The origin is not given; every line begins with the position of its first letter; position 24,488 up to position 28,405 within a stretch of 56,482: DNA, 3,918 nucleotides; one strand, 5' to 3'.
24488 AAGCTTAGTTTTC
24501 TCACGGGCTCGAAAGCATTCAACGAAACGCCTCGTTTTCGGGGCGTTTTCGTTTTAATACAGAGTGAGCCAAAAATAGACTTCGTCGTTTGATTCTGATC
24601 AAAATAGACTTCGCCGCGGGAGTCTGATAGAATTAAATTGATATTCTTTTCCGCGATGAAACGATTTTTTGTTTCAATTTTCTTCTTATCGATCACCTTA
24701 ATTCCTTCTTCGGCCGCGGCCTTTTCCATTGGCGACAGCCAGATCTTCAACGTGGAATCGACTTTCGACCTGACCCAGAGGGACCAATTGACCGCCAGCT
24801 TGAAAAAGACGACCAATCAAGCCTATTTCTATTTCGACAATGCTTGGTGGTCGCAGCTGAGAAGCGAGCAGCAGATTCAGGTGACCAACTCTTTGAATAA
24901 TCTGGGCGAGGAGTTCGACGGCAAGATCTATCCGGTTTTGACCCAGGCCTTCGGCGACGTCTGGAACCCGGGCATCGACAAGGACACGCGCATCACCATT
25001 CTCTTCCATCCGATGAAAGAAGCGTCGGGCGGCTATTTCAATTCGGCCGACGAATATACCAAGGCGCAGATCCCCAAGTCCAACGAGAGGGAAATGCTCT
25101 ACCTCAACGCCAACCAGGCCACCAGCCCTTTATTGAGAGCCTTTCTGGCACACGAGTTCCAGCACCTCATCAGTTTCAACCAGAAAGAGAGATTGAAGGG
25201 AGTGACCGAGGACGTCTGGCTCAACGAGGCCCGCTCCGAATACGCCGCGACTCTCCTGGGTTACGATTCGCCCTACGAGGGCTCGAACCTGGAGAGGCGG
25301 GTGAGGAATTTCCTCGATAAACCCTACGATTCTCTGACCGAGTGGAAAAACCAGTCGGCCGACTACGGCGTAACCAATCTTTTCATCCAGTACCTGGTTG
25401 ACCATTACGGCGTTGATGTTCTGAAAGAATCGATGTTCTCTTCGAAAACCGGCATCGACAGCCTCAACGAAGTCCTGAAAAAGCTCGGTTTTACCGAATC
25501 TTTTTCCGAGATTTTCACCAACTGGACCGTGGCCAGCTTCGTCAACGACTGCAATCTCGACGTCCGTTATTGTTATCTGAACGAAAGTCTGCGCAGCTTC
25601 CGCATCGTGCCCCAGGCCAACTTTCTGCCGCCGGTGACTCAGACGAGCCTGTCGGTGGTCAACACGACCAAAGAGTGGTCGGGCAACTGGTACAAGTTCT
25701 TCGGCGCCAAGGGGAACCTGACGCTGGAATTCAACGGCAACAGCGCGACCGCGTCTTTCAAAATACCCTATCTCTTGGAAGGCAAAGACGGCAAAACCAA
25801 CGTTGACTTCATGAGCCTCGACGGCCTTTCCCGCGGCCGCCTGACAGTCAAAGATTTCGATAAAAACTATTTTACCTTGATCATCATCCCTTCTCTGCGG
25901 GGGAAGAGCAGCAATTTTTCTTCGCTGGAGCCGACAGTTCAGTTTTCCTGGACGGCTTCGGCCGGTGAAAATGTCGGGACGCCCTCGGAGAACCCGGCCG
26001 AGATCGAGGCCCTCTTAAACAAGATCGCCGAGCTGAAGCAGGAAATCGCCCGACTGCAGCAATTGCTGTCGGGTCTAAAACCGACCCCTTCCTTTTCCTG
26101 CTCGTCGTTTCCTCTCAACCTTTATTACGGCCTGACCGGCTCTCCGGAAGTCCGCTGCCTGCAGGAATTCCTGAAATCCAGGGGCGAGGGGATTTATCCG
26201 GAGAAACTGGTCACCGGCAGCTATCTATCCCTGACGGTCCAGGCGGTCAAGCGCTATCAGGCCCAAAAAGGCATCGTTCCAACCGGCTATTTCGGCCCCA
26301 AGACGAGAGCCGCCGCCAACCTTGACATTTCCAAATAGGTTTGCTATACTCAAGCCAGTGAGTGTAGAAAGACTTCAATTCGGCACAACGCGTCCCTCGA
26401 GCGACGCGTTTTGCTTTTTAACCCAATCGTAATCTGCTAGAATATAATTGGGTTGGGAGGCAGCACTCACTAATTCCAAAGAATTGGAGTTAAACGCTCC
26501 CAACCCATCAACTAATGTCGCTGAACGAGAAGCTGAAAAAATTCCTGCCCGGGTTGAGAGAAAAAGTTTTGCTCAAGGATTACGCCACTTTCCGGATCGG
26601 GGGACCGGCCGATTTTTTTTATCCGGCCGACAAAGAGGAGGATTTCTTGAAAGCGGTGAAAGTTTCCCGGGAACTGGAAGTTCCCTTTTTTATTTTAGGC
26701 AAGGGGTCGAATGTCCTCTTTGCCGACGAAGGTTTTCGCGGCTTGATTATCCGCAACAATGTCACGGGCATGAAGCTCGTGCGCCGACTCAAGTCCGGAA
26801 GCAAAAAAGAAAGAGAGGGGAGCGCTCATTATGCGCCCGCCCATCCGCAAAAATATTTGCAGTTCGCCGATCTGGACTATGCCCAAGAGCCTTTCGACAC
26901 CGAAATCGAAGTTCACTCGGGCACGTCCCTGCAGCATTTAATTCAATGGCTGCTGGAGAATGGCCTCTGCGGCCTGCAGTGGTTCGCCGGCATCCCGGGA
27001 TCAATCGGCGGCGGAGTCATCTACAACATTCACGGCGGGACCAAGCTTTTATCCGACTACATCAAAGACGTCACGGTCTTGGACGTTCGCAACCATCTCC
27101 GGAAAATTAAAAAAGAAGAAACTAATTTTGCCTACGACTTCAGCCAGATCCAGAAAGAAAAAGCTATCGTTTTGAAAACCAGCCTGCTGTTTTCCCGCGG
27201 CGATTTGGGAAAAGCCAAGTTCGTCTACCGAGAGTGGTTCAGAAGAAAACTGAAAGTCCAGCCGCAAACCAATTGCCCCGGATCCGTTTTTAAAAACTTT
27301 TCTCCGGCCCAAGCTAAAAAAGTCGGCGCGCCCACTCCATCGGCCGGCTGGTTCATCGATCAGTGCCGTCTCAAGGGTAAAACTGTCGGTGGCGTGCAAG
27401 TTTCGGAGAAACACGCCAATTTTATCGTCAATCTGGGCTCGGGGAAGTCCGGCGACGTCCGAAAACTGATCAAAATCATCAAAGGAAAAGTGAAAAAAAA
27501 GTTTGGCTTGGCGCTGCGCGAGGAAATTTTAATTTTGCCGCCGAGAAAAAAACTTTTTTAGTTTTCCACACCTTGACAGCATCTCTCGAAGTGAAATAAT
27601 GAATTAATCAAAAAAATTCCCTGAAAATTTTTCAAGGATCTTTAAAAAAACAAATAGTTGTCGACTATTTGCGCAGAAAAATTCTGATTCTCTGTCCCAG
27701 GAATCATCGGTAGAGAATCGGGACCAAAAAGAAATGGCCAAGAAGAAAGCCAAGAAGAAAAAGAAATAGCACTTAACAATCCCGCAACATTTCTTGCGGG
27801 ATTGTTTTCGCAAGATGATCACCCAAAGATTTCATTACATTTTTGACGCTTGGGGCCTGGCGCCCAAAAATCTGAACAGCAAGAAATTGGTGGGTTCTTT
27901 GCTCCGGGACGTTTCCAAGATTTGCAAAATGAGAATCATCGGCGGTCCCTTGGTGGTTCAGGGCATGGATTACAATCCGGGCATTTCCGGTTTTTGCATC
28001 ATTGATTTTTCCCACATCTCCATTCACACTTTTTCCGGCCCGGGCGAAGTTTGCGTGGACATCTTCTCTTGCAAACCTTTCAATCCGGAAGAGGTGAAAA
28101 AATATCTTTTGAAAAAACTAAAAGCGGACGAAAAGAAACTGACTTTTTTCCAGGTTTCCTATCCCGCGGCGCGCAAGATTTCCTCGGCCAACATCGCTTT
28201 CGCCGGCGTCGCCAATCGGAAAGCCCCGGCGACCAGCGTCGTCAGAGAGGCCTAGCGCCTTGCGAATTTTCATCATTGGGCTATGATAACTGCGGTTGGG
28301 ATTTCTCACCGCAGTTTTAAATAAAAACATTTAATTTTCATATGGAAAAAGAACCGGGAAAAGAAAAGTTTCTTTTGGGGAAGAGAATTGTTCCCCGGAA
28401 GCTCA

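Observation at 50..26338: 26-kb co-directional envelope/attachment island headed by a regulator, an ECF sigma and an anti-sigma-like protein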

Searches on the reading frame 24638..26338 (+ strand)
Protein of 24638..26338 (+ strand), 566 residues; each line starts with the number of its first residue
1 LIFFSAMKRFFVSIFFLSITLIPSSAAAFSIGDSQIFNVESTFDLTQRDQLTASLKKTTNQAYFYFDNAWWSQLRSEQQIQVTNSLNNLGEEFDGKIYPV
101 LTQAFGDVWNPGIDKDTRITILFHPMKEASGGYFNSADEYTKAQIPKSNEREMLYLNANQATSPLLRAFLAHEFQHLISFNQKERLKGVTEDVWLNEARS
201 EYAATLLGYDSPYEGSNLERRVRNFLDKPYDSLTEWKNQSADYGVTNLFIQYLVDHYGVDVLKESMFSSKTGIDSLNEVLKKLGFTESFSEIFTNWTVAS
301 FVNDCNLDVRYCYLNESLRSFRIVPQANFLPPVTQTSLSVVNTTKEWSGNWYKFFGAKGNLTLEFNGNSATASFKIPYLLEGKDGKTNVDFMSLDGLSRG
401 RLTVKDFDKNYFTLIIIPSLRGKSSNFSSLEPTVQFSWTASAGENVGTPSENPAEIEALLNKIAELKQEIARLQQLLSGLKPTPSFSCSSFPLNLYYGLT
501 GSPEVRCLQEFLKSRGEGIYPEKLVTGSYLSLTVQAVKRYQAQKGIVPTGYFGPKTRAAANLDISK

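Call 5: search_protein_families(library=pfam, proteins=[window:24638-26338:+], max_evalue=0.01)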
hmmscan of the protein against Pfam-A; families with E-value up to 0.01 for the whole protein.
window:24638-26338:+ (566 aa): 2 families
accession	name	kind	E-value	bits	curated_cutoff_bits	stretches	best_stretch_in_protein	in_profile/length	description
PF01471.23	PG_binding_1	-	3.8e-10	40.2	23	1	502-559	2-56/57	Putative peptidoglycan binding domain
PF06114.19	Peptidase_M78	-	0.0016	18.7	22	1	119-208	6-82/123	IrrE N-terminal-like domain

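Call 12: search_protein_families(library=ncbifam, proteins=[window:24638-26338:+], max_evalue=0.01)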
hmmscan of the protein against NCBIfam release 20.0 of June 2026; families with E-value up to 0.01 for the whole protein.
window:24638-26338:+ (566 aa): 2 families
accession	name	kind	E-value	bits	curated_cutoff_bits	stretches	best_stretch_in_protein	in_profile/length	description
NF045524.1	MXAN_6640_HExxH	subfamily_domain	8.2e-06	25.8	140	1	163-291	108-237/290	MXAN_6640 family putative metalloprotease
TIGR02869.1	spore_SleB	equivalog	0.0038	17.1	236.5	1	494-559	6-67/201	spore cortex-lytic enzyme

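Call 26: search_solved_structures(query=window:24638-26338:+, max_evalue=1, show_alignments=2)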
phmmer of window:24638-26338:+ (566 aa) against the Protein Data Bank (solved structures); distinct sequences matched with E-value up to 1: 9.
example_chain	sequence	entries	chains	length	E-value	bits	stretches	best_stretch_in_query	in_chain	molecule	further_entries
7bb8_A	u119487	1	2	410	6.5e-09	38.5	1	46-299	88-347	Neutral metalloprotease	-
7bb9_A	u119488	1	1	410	5.1e-08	35.6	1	46-299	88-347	Lugdulysin E242Q Y315F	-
5apz_A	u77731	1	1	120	0.48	12.6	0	453-478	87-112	GENERAL CONTROL PROTEIN GCN4, NOR1 TCAR0761, GENERAL CONTROL PROTEIN GCN4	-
5aps_A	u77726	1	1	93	0.66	12.1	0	454-481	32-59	GENERAL CONTROL PROTEIN GCN4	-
5apu_A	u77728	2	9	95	0.72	12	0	454-479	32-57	GENERAL CONTROL PROTEIN GCN4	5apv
6mi3_A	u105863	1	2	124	0.76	11.9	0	456-478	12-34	NF-kB ESSENTIAL MODULATOR,NF-kappa-B essential modulator,NF-kB ESSENTIAL MODULATOR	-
5apx_A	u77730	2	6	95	0.79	11.8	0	454-478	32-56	GENERAL CONTROL PROTEIN GCN4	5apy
6mi4_A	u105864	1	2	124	0.82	11.8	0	456-478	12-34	NF-kB ESSENTIAL MODULATOR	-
5apw_A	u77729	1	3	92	0.99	11.5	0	455-478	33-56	GENERAL CONTROL PROTEIN GCN4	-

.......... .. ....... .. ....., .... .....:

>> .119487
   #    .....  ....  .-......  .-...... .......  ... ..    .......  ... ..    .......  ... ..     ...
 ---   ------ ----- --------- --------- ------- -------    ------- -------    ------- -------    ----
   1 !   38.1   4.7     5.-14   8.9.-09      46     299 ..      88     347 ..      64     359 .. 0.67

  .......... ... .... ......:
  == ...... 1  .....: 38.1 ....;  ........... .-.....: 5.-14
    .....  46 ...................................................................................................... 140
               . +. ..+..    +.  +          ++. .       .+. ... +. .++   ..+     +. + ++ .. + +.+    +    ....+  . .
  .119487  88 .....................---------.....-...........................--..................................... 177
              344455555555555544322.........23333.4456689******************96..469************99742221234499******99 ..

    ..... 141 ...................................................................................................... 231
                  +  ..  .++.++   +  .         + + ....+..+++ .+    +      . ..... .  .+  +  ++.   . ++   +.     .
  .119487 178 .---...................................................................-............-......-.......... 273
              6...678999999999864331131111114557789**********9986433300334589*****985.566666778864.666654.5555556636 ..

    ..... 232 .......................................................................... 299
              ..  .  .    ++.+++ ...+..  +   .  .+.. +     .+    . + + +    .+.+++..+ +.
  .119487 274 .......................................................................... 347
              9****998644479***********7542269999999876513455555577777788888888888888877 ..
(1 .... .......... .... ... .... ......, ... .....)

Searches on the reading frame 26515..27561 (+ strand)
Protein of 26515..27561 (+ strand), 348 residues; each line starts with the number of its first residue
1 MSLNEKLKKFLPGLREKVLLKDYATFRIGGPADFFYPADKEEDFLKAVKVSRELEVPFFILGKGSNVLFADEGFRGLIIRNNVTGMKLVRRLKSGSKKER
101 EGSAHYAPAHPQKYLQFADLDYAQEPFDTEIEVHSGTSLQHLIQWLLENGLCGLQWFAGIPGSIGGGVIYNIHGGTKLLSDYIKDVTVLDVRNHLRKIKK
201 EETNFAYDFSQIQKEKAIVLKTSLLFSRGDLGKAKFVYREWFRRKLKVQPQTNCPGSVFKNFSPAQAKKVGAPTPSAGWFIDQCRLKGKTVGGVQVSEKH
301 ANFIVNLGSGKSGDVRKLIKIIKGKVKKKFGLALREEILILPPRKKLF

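Call 6: search_protein_families(library=pfam, proteins=[window:26515-27561:+], max_evalue=0.001)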
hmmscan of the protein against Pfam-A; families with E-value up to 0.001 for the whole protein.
window:26515-27561:+ (348 aa): 2 families
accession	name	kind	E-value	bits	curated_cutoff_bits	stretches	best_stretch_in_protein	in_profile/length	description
PF02873.21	MurB_C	-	6.4e-26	90.9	27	1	240-340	8-98/99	UDP-N-acetylenolpyruvoylglucosamine reductase, C-terminal domain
PF01565.28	FAD_binding_4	-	9.8e-12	45.2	26.4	1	128-192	63-132/139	FAD binding domain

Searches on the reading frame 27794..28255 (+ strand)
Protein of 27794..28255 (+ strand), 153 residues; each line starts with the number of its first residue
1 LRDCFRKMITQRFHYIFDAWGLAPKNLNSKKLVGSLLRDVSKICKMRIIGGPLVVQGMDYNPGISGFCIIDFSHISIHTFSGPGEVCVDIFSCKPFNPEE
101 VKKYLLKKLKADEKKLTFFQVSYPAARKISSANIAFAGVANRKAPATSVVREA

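Call 6: search_protein_families(library=pfam, proteins=[window:27794-28255:+], max_evalue=0.001)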
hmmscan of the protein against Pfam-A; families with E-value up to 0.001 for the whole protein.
window:27794-28255:+ (153 aa): 1 family
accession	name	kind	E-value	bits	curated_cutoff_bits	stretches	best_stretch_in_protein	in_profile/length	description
PF02675.21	AdoMet_dc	-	3e-19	69.8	25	1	14-117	1-102/107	S-adenosylmethionine decarboxylase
